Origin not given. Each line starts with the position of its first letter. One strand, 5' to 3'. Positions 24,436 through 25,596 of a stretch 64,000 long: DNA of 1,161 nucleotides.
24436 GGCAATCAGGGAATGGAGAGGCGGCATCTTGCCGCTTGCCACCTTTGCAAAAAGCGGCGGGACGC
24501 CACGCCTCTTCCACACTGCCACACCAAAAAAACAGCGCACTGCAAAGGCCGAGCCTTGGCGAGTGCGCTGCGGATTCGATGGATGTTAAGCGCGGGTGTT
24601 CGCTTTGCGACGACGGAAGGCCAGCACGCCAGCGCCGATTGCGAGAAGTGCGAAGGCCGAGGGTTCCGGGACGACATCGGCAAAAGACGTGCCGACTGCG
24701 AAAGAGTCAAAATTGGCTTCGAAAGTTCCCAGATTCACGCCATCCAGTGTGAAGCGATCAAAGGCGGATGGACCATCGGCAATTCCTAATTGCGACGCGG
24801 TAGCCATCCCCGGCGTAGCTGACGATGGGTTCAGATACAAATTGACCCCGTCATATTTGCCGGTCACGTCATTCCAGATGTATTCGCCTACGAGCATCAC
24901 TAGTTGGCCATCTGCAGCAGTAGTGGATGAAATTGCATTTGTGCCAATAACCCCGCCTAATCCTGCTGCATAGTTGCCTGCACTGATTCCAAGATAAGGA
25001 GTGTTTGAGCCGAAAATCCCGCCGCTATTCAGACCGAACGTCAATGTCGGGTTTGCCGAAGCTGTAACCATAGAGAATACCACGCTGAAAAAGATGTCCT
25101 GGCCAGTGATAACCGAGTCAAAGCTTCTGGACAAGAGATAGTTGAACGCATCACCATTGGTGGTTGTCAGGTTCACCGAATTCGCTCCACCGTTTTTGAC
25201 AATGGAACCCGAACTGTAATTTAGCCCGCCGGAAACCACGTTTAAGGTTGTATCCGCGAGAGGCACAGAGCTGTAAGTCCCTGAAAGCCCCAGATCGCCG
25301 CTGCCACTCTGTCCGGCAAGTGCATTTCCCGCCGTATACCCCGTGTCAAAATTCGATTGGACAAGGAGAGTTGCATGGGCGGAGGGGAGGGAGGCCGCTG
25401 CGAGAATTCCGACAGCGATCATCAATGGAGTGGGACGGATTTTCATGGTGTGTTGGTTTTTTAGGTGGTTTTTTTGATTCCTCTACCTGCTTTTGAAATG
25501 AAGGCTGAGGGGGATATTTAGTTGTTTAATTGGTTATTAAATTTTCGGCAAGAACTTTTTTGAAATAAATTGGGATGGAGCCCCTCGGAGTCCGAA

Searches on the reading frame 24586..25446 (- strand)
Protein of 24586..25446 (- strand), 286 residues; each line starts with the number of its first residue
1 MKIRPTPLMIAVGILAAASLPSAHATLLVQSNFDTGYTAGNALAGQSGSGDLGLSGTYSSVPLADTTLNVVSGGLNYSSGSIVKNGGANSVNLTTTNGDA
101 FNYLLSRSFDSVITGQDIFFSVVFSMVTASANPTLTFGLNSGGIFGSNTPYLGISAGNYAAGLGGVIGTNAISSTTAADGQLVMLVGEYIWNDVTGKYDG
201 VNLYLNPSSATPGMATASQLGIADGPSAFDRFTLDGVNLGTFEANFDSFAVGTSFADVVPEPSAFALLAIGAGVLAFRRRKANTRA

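Call 9: search_protein_families(library=pfam, proteins=[window:24586-25446:-], max_evalue=0.01)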
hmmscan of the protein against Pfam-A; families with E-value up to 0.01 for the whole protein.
window:24586-25446:- (286 aa): 1 family
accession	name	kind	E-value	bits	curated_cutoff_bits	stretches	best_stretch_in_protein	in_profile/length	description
PF07589.16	PEP-CTERM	-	2.4e-05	24.6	20.7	1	259-280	2-24/24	PEP-CTERM motif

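Call 10: search_protein_families(library=ncbifam, proteins=[window:24586-25446:-], max_evalue=0.01)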
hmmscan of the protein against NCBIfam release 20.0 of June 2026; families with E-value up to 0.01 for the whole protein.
window:24586-25446:- (286 aa): 7 families
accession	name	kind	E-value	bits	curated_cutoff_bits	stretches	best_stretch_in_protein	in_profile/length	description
NF038129.1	PEP_NF038129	equivalog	5.2e-08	33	65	1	244-281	156-193/194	NF038129 family PEP-CTERM protein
TIGR02595.1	PEP_CTERM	domain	3.4e-05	24.4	16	1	259-281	1-23/24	PEP-CTERM sorting domain-containing protein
NF038118.1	PEP_CTERM_CCXG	equivalog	6e-05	22.8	90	1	243-281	160-198/199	CCXG family PEP-CTERM protein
NF038125.1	PEP_CTERM_THxN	subfamily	0.00062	19.4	85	1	237-281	199-245/246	THxN family PEP-CTERM protein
NF038126.1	PEP_CTERM_FxDxF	subfamily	0.00093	19.5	50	1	240-280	127-163/165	FxDxF family PEP-CTERM protein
NF041927.1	Xrt_dep_XDP1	equivalog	0.001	19.1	125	1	257-281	217-242/242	exosortase-dependent surface protein XDP1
NF038124.1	PEP_CTERM_TLD_A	exception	0.0011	18.7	100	1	227-281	181-233/235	PEP_CTERM-anchored TLD domain-containing protein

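Call 89: find_related_loci(query=A7, collection=metagenome_contigs, flank=6000)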
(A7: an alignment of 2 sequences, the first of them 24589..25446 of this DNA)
Query A7 (286 aa) in metagenome_contigs; peptide patterns used: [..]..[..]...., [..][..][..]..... (x = any residue, [..] = any of these).
380 stretches matched a pattern, but none encodes a relative of the query by tblastn (E <= 1e-3).

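Call 98: search_protein_families(library=pfam, alignment_id=A5, max_evalue=10)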
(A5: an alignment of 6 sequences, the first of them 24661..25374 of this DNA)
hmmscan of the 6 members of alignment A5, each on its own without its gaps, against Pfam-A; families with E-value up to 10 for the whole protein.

A. member 1, window:24661-25374:- (238 aa): 0 families

B. families by the number of members that match (of 6 scanned): 1 family
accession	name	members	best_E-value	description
PF15293.11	NUFIP2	1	0.56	FMR1-interacting protein 2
